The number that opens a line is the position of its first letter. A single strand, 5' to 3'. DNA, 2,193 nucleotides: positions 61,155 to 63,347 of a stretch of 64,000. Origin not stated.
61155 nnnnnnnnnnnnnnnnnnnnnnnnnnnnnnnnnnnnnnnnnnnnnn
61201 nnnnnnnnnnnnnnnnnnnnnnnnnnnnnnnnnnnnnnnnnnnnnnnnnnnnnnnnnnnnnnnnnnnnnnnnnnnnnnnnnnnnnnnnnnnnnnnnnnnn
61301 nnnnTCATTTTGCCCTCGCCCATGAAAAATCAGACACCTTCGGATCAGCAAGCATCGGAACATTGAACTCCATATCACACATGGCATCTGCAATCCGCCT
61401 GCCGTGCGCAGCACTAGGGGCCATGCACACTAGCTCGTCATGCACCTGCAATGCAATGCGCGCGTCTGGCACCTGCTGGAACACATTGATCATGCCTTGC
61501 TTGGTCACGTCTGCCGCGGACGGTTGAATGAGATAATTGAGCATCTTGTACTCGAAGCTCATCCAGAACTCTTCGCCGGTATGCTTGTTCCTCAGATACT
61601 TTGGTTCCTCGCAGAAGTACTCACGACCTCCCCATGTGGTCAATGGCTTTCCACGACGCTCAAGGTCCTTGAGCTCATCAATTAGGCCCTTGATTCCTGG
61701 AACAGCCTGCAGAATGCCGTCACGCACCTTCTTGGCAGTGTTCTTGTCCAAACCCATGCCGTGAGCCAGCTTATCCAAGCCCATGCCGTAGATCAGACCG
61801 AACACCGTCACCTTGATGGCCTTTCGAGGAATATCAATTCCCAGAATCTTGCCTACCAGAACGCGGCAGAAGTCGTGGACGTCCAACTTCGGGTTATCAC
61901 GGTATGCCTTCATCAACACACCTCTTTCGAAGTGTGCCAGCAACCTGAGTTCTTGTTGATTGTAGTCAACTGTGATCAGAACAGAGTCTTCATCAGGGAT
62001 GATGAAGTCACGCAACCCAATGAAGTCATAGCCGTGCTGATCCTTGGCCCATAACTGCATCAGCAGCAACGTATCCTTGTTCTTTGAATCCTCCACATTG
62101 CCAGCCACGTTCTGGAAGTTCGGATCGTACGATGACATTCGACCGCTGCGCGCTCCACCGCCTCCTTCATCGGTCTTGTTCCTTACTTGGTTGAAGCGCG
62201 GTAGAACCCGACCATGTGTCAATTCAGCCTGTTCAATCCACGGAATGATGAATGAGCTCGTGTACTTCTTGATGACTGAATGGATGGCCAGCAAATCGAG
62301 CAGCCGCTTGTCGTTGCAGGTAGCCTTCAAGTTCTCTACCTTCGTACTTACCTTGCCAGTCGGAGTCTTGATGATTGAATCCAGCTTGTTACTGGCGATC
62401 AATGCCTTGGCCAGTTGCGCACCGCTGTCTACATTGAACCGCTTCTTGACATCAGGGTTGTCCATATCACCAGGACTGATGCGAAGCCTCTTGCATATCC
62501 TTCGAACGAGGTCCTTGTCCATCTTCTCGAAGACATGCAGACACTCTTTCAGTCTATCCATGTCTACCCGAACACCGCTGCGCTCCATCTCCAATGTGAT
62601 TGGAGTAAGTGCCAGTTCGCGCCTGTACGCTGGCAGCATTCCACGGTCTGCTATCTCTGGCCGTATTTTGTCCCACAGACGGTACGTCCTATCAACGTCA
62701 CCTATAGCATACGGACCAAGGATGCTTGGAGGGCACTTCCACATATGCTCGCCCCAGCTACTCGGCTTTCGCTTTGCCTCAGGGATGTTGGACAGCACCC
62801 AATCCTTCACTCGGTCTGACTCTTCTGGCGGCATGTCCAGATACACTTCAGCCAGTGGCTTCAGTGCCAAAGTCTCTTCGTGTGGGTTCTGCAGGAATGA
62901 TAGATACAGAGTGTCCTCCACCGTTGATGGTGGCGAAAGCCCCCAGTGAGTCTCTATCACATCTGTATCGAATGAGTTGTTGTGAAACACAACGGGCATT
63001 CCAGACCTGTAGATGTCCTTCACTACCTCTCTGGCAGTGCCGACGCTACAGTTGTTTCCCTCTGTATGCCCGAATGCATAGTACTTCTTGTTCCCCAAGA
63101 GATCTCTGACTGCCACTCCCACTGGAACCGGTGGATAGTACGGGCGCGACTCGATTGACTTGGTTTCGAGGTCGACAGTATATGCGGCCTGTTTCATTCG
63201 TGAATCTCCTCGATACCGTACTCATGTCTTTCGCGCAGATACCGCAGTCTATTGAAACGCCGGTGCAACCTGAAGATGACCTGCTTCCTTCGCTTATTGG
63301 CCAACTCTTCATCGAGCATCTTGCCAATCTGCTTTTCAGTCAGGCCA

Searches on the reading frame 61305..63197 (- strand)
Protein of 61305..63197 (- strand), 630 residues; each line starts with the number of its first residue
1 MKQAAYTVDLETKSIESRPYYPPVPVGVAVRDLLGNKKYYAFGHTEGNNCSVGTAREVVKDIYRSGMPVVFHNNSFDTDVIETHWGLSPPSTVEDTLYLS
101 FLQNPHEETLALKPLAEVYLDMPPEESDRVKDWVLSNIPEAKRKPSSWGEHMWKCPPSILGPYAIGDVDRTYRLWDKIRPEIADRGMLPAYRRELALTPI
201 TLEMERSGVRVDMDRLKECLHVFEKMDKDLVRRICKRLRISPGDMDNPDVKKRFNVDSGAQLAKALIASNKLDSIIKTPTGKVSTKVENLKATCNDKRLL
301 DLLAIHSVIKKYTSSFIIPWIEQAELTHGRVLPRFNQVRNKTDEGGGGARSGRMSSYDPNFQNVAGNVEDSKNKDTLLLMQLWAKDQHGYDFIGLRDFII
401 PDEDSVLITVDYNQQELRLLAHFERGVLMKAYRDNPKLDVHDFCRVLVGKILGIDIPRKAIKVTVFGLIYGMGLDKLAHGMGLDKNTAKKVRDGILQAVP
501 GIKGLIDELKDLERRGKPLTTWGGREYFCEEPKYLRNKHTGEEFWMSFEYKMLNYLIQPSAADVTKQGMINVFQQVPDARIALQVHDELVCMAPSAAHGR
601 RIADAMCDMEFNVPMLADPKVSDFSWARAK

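Call 34: search_protein_families(library=phrogs, proteins=[window:61305-63197:-], max_evalue=0.001)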
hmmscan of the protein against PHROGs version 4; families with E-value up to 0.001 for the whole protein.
window:61305-63197:- (630 aa): 8 families
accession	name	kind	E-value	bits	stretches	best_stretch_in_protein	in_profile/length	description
phrog_17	-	DNA, RNA and nucleotide metabolism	8e-93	313.4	1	7-627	674-1231/1445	DNA polymerase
phrog_12241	-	DNA, RNA and nucleotide metabolism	2.2e-17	64.2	1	32-365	154-494/502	DNA polymerase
phrog_15971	-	DNA, RNA and nucleotide metabolism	3.4e-11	43.9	1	342-589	126-329/376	DNA polymerase I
phrog_2573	-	DNA, RNA and nucleotide metabolism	3e-09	37.5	1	457-599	85-235/336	DNA polymerase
phrog_10285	-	DNA, RNA and nucleotide metabolism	1.9e-05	24.9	0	364-507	17-165/321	DNA polymerase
phrog_6375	-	DNA, RNA and nucleotide metabolism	6.6e-05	23.9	1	470-576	2-106/204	DNA polymerase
phrog_7766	-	DNA, RNA and nucleotide metabolism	0.00022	21.7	1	551-608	106-163/186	DNA polymerase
phrog_5995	-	DNA, RNA and nucleotide metabolism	0.00044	20.9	1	468-594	4-129/236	DNA polymerase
